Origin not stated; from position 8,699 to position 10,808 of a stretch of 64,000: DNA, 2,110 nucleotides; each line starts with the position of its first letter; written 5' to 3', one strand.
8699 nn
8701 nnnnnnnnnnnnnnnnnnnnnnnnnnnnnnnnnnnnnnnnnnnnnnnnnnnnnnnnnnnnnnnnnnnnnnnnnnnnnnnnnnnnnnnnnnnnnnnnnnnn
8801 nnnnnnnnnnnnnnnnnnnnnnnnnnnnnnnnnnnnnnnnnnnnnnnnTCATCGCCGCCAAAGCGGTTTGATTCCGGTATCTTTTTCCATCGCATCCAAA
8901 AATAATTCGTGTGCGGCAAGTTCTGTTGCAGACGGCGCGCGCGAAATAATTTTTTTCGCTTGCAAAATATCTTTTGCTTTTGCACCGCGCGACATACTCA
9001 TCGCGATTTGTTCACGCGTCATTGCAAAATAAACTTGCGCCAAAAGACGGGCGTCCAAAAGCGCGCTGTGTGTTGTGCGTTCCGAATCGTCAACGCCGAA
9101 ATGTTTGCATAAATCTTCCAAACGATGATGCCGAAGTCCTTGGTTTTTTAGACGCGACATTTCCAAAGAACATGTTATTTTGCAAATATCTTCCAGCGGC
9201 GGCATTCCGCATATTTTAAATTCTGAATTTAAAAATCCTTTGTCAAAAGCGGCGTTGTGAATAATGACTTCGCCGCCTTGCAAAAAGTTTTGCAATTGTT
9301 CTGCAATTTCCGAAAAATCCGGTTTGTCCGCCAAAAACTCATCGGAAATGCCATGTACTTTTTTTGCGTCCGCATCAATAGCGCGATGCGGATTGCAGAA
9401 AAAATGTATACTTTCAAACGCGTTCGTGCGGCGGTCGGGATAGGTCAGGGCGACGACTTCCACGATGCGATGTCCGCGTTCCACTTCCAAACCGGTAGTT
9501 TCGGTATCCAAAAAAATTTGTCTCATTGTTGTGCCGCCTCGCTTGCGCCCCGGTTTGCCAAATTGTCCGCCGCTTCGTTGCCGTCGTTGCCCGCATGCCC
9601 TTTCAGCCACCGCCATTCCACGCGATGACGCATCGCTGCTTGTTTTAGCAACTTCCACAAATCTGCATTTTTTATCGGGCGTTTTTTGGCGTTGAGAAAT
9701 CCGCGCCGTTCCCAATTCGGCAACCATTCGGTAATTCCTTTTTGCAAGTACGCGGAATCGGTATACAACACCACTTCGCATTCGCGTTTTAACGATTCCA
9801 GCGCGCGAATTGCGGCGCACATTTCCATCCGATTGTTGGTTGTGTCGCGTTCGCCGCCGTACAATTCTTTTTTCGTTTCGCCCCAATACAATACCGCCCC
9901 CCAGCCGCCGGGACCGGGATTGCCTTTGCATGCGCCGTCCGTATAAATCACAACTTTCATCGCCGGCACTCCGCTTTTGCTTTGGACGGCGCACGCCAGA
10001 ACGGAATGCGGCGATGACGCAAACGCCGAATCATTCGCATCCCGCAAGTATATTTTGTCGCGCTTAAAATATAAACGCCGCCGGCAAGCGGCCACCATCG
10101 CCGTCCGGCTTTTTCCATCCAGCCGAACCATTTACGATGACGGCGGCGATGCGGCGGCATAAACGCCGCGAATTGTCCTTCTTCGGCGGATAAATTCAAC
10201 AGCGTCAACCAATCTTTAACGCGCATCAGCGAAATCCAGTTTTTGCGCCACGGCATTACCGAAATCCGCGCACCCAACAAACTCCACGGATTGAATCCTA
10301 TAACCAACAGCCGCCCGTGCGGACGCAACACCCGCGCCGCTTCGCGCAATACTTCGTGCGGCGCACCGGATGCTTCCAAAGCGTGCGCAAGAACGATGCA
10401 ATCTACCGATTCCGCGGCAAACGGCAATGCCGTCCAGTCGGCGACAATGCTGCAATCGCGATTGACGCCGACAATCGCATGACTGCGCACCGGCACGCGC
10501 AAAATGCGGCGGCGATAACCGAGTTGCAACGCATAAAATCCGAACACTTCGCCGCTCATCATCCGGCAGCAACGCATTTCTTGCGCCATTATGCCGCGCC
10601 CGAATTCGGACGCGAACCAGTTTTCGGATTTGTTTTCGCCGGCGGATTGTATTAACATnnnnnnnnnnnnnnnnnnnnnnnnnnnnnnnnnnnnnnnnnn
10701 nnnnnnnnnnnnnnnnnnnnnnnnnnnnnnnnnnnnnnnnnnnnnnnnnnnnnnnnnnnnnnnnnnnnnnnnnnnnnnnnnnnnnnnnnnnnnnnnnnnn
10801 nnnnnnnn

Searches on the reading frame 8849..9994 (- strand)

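Call 4: search_protein_families(library=ncbifam, proteins=[window:8849-9994:-], max_evalue=0.01)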
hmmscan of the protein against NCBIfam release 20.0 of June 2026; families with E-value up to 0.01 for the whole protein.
window:8849-9994:- (381 aa): 26 families (the best 25 are shown)
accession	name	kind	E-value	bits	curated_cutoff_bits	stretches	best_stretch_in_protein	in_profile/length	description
NF004316.1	PRK05711.1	equivalog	2.3e-63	214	196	1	157-380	1-233/234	DNA polymerase III subunit epsilon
TIGR01406.1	dnaQ_proteo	equivalog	3.5e-60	203.5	222.7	1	158-380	1-230/231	DNA polymerase III subunit epsilon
TIGR00573.1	dnaq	subfamily_domain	6.5e-46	156.6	71.5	1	161-348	11-196/217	exonuclease, DNA polymerase III, epsilon subunit family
NF001688.0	PRK00448.1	equivalog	1.2e-27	95.9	873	1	160-354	426-613/1445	PolC-type DNA polymerase III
TIGR01405.1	polC_Gram_pos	equivalog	2.2e-25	88.6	1043.45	1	160-338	192-363/1211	DNA polymerase III subunit alpha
NF004719.0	PRK06063.1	equivalog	9e-25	87.3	389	1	161-324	20-175/331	DEDDh family exonuclease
NF005981.0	PRK08074.1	equivalog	8.3e-23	80.3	789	1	158-326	4-166/931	ATP-dependent DNA helicase DinG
NF005906.0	PRK07883.1-4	equivalog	2.4e-22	79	495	1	161-326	10-168/563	DEDD exonuclease domain-containing protein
NF004964.0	PRK06310.1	equivalog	4.3e-21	75.4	236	1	160-333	10-178/250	DNA polymerase III subunit epsilon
NF004963.0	PRK06309.1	equivalog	1.7e-19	70.4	245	1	158-326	3-163/232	DNA polymerase III subunit epsilon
NF005289.0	PRK06807.1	equivalog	2.5e-19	69.7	335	1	160-327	11-170/313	3'-5' exonuclease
TIGR01407.1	dinG_rel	hypoth_equivalog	4.1e-19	68.3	547.7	1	162-321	5-157/889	putative DnaQ family exonuclease/DinG family helicase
NF005907.0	PRK07883.1-5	equivalog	5.4e-16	58.1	454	1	160-325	31-191/584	DEDD exonuclease domain-containing protein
NF005927.0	PRK07942.1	subfamily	1.5e-15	57.6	186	1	160-336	10-187/232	DNA polymerase III subunit epsilon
NF005905.0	PRK07883.1-3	equivalog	1.7e-15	56.7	508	1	160-325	27-187/581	DEDD exonuclease domain-containing protein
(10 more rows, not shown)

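Call 5: search_protein_families(library=pfam, proteins=[window:8849-9994:-], max_evalue=0.01)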
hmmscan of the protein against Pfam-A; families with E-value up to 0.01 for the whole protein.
window:8849-9994:- (381 aa): 3 families
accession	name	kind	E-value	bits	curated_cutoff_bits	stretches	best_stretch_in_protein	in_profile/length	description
PF00929.31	RNase_T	-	4.8e-34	118.7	24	1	160-322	1-164/164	Exonuclease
PF16473.11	Rv2179c-like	-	0.0014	18.8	27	1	214-321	66-172/177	3'-5' exoribonuclease Rv2179c-like domain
PF13482.12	RNase_H_2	-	0.0016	18.8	22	0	160-303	1-117/165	RNase_H superfamily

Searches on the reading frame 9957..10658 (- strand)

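Call 4: search_protein_families(library=ncbifam, proteins=[window:9957-10658:-], max_evalue=0.01)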
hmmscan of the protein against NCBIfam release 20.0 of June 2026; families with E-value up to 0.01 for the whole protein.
window:9957-10658:- (233 aa): 13 families
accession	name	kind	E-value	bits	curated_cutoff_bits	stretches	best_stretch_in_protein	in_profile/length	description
NF001240.0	PRK00216.1-1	equivalog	2.2e-07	30.2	378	1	69-123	118-172/251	bifunctional demethylmenaquinone methyltransferase/2-methoxy-6-polyprenyl-1,4-benzoquinol methylase UbiE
NF045667.1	MTase_DVU1556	equivalog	4e-07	29.7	155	1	71-119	71-119/213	DVU_1556 family methyltransferase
TIGR01934.1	MenG_MenH_UbiE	subfamily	9.4e-07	28.4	158.35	1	71-124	93-146/223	ubiquinone/menaquinone biosynthesis methyltransferase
NF001241.0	PRK00216.1-2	equivalog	5.7e-06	26.1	327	1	68-123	93-151/231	demethylmenaquinone methyltransferase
NF008823.0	PRK11873.1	subfamily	4.8e-05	23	263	1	76-119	138-181/272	arsenite methyltransferase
NF001244.0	PRK00216.1-5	equivalog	7.1e-05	22.2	216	1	72-123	106-157/236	bifunctional demethylmenaquinone methyltransferase/2-methoxy-6-polyprenyl-1,4-benzoquinol methylase UbiE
NF047649.1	MTase_UXPK_star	exception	0.00014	21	460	1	69-120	131-182/283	methyltransferase/UXPK-star double selenoprotein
NF001242.0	PRK00216.1-3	equivalog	0.00017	21.1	351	1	72-123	128-179/258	bifunctional demethylmenaquinone methyltransferase/2-methoxy-6-polyprenyl-1,4-benzoquinol methylase UbiE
NF045825.1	FAmtase_mtf2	equivalog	0.00017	20.9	400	1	71-120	110-159/248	fatty-acid O-methyltransferase Mtf2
NF045823.1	PthPhpthDimycoMt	equivalog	0.0011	18.3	300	1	71-120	118-167/256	phthiotriol/phenolphthiotriol dimycocerosates methyltransferase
NF004452.0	PRK05785.1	equivalog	0.0012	18.4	207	1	68-114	94-140/228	hypothetical protein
TIGR02072.1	BioC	equivalog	0.0017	18.2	184.95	1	70-127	83-140/244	malonyl-ACP O-methyltransferase BioC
NF041537.1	ArsM_AhpD_UU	exception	0.0031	16.3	510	1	76-120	137-181/345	arsenite methyltransferase/AhpD domain selenoprotein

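Call 5: search_protein_families(library=pfam, proteins=[window:9957-10658:-], max_evalue=0.01)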
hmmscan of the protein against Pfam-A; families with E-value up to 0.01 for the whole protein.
window:9957-10658:- (233 aa): 7 families
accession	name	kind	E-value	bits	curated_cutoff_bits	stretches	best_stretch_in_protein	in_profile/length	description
PF08241.18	Methyltransf_11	-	1.9e-10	41.7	21.2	1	71-119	47-95/95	Methyltransferase domain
PF13847.12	Methyltransf_31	-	1.2e-06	28.8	27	1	72-123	60-113/145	Methyltransferase domain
PF13649.12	Methyltransf_25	-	1.1e-05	26.5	27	1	71-115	51-97/97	Methyltransferase domain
PF01209.24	Ubie_methyltran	-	5.5e-05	23.1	20.1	1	71-133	103-165/233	ubiE/COQ5 methyltransferase family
PF13489.12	Methyltransf_23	-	0.00053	20.2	27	1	77-136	74-124/164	Methyltransferase domain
PF08242.18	Methyltransf_12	-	0.0033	18.5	30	1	81-117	64-98/98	Methyltransferase domain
PF05148.21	Methyltransf_8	-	0.0044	17.3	27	1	57-119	96-156/219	Hypothetical methyltransferase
